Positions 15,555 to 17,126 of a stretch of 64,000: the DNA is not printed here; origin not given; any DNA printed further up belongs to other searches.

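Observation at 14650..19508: Candidate undescribed defence operon: RloC-like zinc-hook ATPase/anticodon nuclease coupled to a DUF2130 coiled-coil PD-(D/E)xK protein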

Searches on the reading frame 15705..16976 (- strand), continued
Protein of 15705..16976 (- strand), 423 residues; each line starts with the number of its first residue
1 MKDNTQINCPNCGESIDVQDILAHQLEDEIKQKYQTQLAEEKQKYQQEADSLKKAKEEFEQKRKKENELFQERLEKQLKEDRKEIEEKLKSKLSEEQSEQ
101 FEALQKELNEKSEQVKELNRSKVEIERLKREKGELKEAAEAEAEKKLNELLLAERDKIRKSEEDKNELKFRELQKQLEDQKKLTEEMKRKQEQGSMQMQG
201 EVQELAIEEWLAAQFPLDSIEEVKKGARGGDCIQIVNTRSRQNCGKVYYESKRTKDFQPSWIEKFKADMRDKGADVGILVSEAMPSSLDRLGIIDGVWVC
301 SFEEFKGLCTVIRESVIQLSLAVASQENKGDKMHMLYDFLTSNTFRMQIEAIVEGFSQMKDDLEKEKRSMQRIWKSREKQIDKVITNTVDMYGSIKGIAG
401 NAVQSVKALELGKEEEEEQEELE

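Call 71: search_protein_families(library=pfam, proteins=[L009:5006-6388:+, L011:9098-9937:+, L014:8692-9960:+, L016:8631-10004:+, L018:5674-6441:+, L020:8361-9488:+, L022:8330-9895:+, L028:7921-10008:+, L032:8072-9931:+, L034:2211-2843:+], max_evalue=0.001)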
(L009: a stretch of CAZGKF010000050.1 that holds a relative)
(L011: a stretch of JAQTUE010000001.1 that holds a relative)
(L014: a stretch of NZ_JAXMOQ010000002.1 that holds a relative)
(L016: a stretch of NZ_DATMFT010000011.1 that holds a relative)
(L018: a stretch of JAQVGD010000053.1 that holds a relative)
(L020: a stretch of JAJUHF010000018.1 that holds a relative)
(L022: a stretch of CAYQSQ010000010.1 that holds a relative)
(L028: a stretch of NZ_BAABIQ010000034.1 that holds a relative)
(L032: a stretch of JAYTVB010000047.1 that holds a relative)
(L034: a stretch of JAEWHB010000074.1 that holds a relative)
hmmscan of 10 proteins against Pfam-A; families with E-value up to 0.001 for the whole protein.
L009:5006-6388:+ (460 aa): 9 families
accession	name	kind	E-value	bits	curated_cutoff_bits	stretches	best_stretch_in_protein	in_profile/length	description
PF13476.12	AAA_23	-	5.5e-15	57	27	1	5-80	1-82/201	AAA domain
PF00580.27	UvrD-helicase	-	6.4e-15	56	23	1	72-149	193-269/271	UvrD/REP helicase N-terminal domain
PF13175.12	AAA_15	-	1.6e-12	48.2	32.1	1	1-144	1-92/374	AAA ATPase domain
PF02463.25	SMC_N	-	7.2e-11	42.4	40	1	2-52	1-53/220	RecF/RecN/SMC N terminal domain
PF11398.14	DUF2813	-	4.9e-10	39.8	21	1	1-68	1-65/372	Protein of unknown function (DUF2813)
PF13361.12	UvrD_C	-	5e-07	29.9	25.6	1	376-445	288-347/350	UvrD-like helicase C-terminal domain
PF13304.12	AAA_21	-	1.3e-06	29.1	27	1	25-65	1-44/304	AAA domain, putative AbiEii toxin, Type IV TA system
PF13555.12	AAA_29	-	1.3e-06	28.5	27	1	3-46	1-45/61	P-loop containing region of AAA domain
PF13245.12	AAA_19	-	4.9e-06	27.2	25.1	1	92-133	91-131/134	AAA domain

L011:9098-9937:+ (279 aa): 1 family
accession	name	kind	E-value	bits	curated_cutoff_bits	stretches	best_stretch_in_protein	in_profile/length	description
PF02498.22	Bro-N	-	3.9e-09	37.5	25.6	1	15-105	1-83/96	BRO family, N-terminal domain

L014:8692-9960:+ (422 aa): 6 families
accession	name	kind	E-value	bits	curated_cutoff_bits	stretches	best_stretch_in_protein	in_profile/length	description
PF00270.35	DEAD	-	8.6e-51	172.4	26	1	31-202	1-167/167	DEAD/DEAH box helicase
PF00271.37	Helicase_C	-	4.6e-34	117.4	23.5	1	239-343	4-108/110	Helicase conserved C-terminal domain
PF04851.21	ResIII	-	1.9e-10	41.4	22.5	1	45-196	24-163/164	Type III restriction enzyme, res subunit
PF13245.12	AAA_19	-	1.1e-05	26.1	25.1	1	42-186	9-118/134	AAA domain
PF13401.12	AAA_22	-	5.9e-05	23.8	27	1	49-181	10-110/130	AAA domain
PF06862.17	Utp25_C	-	0.00032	20.8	32.8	1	240-338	32-137/190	Utp25, C-terminal domain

L016:8631-10004:+ (457 aa): 3 families
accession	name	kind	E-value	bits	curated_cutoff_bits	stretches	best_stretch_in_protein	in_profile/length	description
PF21247.3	Fic-like_C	-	1.9e-20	72.9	27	1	379-441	1-64/64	Filamentation induced by cAMP protein Fic-like, C-terminal domain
PF04326.19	SLFN_AlbA_2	-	8.2e-20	71.9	25.3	1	11-130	1-117/118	Schlafen, AlbA_2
PF13749.12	HATPase_c_4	-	2.7e-15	56.6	26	1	285-347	4-68/89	Putative ATP-dependent DNA helicase recG C-terminal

L018:5674-6441:+ (255 aa): 1 family
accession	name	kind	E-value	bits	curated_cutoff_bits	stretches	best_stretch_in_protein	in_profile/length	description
PF03352.18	Adenine_glyco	-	0.00029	21.2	25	1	49-136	26-116/177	Methyladenine glycosylase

L020:8361-9488:+ (375 aa): 4 families
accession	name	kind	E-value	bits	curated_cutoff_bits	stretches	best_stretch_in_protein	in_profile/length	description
PF00817.25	IMS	-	1.4e-50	171.5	23.2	1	23-170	1-148/148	impB/mucB/samB family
PF11799.13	IMS_C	-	3.4e-28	98.7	20.7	1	257-359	2-100/109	impB/mucB/samB family C-terminal domain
PF21999.2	IMS_HHH_1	-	3.8e-08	34.1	27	1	199-246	5-53/53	DNA polymerase-iota, thumb domain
PF11798.14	IMS_HHH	-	2.2e-06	28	24.4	1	182-213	1-32/32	IMS family HHH motif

L022:8330-9895:+ (521 aa): 1 family
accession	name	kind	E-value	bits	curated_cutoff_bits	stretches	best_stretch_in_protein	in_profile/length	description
PF02696.19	SelO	-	4.8e-128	428.3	22.8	1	29-487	16-465/466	Protein adenylyltransferase SelO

L028:7921-10008:+ (695 aa): 2 families
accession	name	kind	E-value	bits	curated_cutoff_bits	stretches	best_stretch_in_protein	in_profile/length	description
PF01935.23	DUF87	-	1.8e-23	84.3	23.2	1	163-302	7-132/220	Helicase HerA, central domain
PF10412.15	TrwB_AAD_bind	-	0.00037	20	20.5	0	179-241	15-66/387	Type IV secretion-system coupling protein DNA-binding domain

L032:8072-9931:+ (619 aa): 6 families
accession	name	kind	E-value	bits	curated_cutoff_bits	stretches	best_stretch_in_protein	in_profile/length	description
PF13175.12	AAA_15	-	2e-88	297.9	32.1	1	1-377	1-374/374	AAA ATPase domain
PF13304.12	AAA_21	-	3.3e-15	57.4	27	1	26-376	2-302/304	AAA domain, putative AbiEii toxin, Type IV TA system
PF11398.14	DUF2813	-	2.4e-11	44.1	21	1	1-78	1-79/372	Protein of unknown function (DUF2813)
PF02463.25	SMC_N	-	6e-07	29.6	40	1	3-90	2-96/220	RecF/RecN/SMC N terminal domain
PF13476.12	AAA_23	-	2.6e-06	28.6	27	1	6-74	2-78/201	AAA domain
PF13555.12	AAA_29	-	0.00082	19.5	27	0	3-45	1-44/61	P-loop containing region of AAA domain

L034:2211-2843:+ (210 aa): 5 families
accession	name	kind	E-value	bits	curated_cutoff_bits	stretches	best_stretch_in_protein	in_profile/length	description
PF13419.12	HAD_2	-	2.9e-26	93.1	23.8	1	6-183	1-176/178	Haloacid dehalogenase-like hydrolase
PF00702.32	Hydrolase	-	1.7e-15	58.4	26.4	1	3-177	1-189/191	haloacid dehalogenase-like hydrolase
PF12710.13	HAD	-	4.5e-12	47.2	27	1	6-172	1-185/189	haloacid dehalogenase-like hydrolase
PF13242.12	Hydrolase_like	-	0.00029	21.1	22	1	141-192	3-55/75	HAD-hyrolase-like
PF08282.18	Hydrolase_3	-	0.00067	19.9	20.9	0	6-31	1-26/255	haloacid dehalogenase-like hydrolase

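Call 72: search_protein_families(library=pfam, proteins=[L045:1135-2466:+, L048:7051-7869:+, L051:8432-9991:+, L053:8526-9998:+, L063:144-1064:+, L069:6825-9986:+, L075:6951-9947:+, L081:8123-9955:+, L076:7281-9884:+, L024:2851-4212:+], max_evalue=0.001)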
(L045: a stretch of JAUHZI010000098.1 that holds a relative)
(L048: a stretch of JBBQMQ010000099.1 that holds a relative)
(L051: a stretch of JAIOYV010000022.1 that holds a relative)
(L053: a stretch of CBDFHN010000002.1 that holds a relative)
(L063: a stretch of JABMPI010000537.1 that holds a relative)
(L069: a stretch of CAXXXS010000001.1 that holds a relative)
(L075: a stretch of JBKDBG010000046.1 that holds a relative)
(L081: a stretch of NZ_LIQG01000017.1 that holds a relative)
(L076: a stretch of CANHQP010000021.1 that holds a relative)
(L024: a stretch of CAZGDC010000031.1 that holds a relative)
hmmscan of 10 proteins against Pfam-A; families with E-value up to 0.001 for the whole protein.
L045:1135-2466:+ (443 aa): 1 family
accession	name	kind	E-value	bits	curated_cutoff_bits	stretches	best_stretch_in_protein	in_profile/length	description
PF07228.17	SpoIIE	-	5.8e-20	72.5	25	1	250-442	3-190/192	Stage II sporulation protein E (SpoIIE)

L048:7051-7869:+ (272 aa): 0 families

L051:8432-9991:+ (519 aa): 1 family
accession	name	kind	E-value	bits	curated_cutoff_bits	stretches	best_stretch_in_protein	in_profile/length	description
PF02463.25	SMC_N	-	4.8e-06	26.6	40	1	120-470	63-210/220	RecF/RecN/SMC N terminal domain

L053:8526-9998:+ (490 aa): 0 families

L063:144-1064:+ (306 aa): 0 families

L069:6825-9986:+ (1053 aa): 2 families
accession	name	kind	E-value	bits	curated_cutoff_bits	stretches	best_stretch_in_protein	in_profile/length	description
PF13476.12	AAA_23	-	7.8e-09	36.9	27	1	5-233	1-199/201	AAA domain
PF13166.12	AAA_13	-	6.4e-06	25.6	36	1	964-1032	513-582/713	AAA domain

L075:6951-9947:+ (998 aa): 4 families
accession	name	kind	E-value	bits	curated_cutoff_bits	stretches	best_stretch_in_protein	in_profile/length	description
PF07733.18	DNA_pol3_alpha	-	6e-66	223.1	23.9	1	250-493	3-259/260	Bacterial DNA polymerase III alpha NTPase domain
PF17657.6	DNA_pol3_finger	-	1.3e-38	132.4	22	1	499-668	3-165/166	Bacterial DNA polymerase III alpha subunit finger domain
PF14579.12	HHH_6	-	4.3e-20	72.1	25.6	1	744-827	4-90/90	Helix-hairpin-helix motif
PF02811.25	PHP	-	1.8e-10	41.8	26.4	1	3-107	2-107/164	PHP domain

L081:8123-9955:+ (610 aa): 1 family
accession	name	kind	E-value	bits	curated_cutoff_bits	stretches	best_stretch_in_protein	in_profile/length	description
PF00078.32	RVT_1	-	3.3e-18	66.6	29.6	1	166-401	5-180/205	Reverse transcriptase (RNA-dependent DNA polymerase)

L076:7281-9884:+ (867 aa): 1 family
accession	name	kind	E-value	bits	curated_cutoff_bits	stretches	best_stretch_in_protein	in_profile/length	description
PF14903.11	WG_beta_rep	-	8.6e-26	90.1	25.6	0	541-578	2-35/35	WG containing repeat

L024:2851-4212:+ (453 aa): 5 families
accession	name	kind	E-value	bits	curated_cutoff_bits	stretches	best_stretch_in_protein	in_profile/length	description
PF02518.31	HATPase_c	-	9.7e-25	87.6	26.4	1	331-440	2-110/111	Histidine kinase-, DNA gyrase B-, and HSP90-like ATPase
PF20967.2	MASE7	-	2.9e-08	34.1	26.2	1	39-197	23-180/183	MASE7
PF14501.12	HATPase_c_5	-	5.9e-08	33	22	1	335-423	6-88/102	GHKL domain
PF00512.31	HisKA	-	2.9e-05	24.5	26.9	1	224-282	2-61/66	His Kinase A (phospho-acceptor) domain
PF13581.12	HATPase_c_2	-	0.0002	21.8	27.4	1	331-414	28-109/127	Histidine kinase-like ATPase domain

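Call 73: find_encoding_contigs(protein=P0250, flank=6000, max_places=3)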
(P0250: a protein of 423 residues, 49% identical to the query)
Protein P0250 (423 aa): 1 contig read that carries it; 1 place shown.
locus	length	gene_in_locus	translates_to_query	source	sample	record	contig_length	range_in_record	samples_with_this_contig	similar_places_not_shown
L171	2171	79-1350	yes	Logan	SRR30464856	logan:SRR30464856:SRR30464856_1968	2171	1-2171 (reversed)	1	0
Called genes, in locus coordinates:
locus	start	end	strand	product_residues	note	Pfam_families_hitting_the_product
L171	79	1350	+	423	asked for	PF09903:DUF2130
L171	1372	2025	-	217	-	-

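Call 74: find_related_loci(query=A6, collection=viral_contigs, flank=6000)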
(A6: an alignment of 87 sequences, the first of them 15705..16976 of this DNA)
Query A6 (423 aa) in viral_contigs; peptide patterns used: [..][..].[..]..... (x = any residue, [..] = any of these).
52 stretches matched a pattern; 35 encode a relative of the query (tblastn E <= 1e-3); 35 distinct loci.
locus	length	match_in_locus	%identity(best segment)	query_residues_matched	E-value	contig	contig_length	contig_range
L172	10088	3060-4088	61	77-419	6e-138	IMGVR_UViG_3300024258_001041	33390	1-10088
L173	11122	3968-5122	34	7-420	4e-75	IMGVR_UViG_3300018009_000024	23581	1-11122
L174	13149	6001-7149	33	7-411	7e-69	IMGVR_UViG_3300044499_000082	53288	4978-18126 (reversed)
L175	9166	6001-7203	33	7-411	5e-68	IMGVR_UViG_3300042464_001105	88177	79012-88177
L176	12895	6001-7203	33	7-411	5e-68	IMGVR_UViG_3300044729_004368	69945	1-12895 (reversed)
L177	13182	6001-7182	33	3-409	5e-67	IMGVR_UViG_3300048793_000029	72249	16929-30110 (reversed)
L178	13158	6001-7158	33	3-411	5e-64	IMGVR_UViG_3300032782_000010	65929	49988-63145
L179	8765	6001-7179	35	1-417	2e-63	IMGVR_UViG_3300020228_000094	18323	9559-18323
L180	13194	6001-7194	32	1-416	8e-63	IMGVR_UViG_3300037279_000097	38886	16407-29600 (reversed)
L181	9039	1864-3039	32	3-411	2e-61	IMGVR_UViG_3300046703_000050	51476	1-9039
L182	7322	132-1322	33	7-411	6e-61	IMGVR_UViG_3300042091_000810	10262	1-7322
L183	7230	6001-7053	33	7-412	4e-60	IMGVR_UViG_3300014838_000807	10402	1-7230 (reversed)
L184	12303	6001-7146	33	5-411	1e-59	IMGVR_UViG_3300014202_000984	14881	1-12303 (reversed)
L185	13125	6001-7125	30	5-413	2e-59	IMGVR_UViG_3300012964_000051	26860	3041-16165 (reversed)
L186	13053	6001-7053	31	7-412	2e-57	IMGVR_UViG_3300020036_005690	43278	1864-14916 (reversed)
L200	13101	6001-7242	32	7-417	9e-53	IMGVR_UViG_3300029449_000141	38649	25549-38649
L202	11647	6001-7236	31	4-410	5e-52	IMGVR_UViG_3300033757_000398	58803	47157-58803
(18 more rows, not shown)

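Call 77: search_protein_families(library=pfam, alignment_id=A7, max_evalue=0.0001)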
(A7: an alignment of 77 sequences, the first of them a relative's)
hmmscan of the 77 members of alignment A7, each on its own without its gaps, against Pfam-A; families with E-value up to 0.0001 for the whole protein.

A. member 1, L172:2573-2866:+ (97 aa): 0 families

B. families by the number of members that match (of 77 scanned): 49 families (the first 25 are shown)
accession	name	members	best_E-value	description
PF00476.26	DNA_pol_A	5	7e-56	DNA polymerase family A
PF04851.21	ResIII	5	1.4e-22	Type III restriction enzyme, res subunit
PF00270.35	DEAD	4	4.2e-14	DEAD/DEAH box helicase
PF13166.12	AAA_13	3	1.1e-134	AAA domain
PF00271.37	Helicase_C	3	1.9e-10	Helicase conserved C-terminal domain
PF13304.12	AAA_21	3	7.9e-07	AAA domain, putative AbiEii toxin, Type IV TA system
PF18766.7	SWI2_SNF2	2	2.3e-47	SWI2/SNF2 ATPase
PF19778.5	RE_endonuc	2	8.6e-34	Endonuclease domain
PF10991.15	Enc34_ssDNA-bd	2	1.3e-33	Enterobacter phage Enc34, ssDNA-binding protein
PF01555.25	N6_N4_Mtase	2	4e-33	DNA methylase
PF13701.12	DDE_Tnp_1_4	1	1.9e-130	Transposase DDE domain group 1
PF20473.4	MmeI_Mtase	1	5.2e-107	MmeI, DNA-methyltransferase domain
PF11867.13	T1RH-like_C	1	1.2e-78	Type I restriction enzyme HindI endonuclease subunit-like, C-terminal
PF09491.16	RE_AlwI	1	7.8e-77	AlwI restriction endonuclease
PF20466.3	MmeI_TRD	1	9.3e-72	MmeI, target recognition domain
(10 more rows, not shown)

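Call 79: search_protein_families(library=pfam, proteins=[L200:240-2084:+, L200:2086-2922:+, L200:2938-5961:+, L200:9585-12617:+, L202:2756-5986:+], max_evalue=0.0001)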
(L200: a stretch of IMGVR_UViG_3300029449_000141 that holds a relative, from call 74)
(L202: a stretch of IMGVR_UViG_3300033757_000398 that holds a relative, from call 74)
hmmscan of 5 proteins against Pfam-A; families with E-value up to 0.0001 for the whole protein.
L200:240-2084:+ (614 aa): 1 family
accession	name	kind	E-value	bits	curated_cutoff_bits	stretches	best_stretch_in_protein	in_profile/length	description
PF01555.25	N6_N4_Mtase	-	2.9e-33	116.1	26.7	1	110-439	1-215/221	DNA methylase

L200:2086-2922:+ (278 aa): 1 family
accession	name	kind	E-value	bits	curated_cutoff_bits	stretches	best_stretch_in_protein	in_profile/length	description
PF14355.11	Abi_C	-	1.1e-05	25.9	24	1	197-250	24-81/83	Abortive infection C-terminus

L200:2938-5961:+ (1007 aa): 3 families
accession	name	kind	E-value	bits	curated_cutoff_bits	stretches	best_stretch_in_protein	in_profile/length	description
PF19778.5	RE_endonuc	-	8.6e-34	116.1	23.4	1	890-996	2-106/108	Endonuclease domain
PF04851.21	ResIII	-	1.1e-13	51.8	22.5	1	84-248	21-162/164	Type III restriction enzyme, res subunit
PF00270.35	DEAD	-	1.8e-06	28.3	26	1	87-249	15-161/167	DEAD/DEAH box helicase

L200:9585-12617:+ (1010 aa): 4 families
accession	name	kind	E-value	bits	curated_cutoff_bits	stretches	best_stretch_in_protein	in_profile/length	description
PF04851.21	ResIII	-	1.4e-22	80.7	22.5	1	63-233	4-164/164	Type III restriction enzyme, res subunit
PF00270.35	DEAD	-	4.2e-14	53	26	1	81-233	13-162/167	DEAD/DEAH box helicase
PF00271.37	Helicase_C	-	1.1e-08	35.7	23.5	1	296-392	16-109/110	Helicase conserved C-terminal domain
PF18766.7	SWI2_SNF2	-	5.2e-05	23.4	26.7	0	83-263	19-190/221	SWI2/SNF2 ATPase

L202:2756-5986:+ (1076 aa): 5 families
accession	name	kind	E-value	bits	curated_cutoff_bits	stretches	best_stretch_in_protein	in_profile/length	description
PF11867.13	T1RH-like_C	-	1.2e-78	265.3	26.8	1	743-1073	6-328/329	Type I restriction enzyme HindI endonuclease subunit-like, C-terminal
PF18766.7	SWI2_SNF2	-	2.3e-47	162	26.7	1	272-532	2-217/221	SWI2/SNF2 ATPase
PF04313.20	HSDR_N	-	5.9e-28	98.5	25.1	1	15-209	2-194/198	Type I restriction enzyme R protein N terminus (HSDR_N)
PF22679.2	T1R_D3-like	-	2.1e-21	77.4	27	1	646-723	77-156/158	Type I restriction enzyme subunit R domain 3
PF04851.21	ResIII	-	1.2e-13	51.8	22.5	1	268-472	4-163/164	Type III restriction enzyme, res subunit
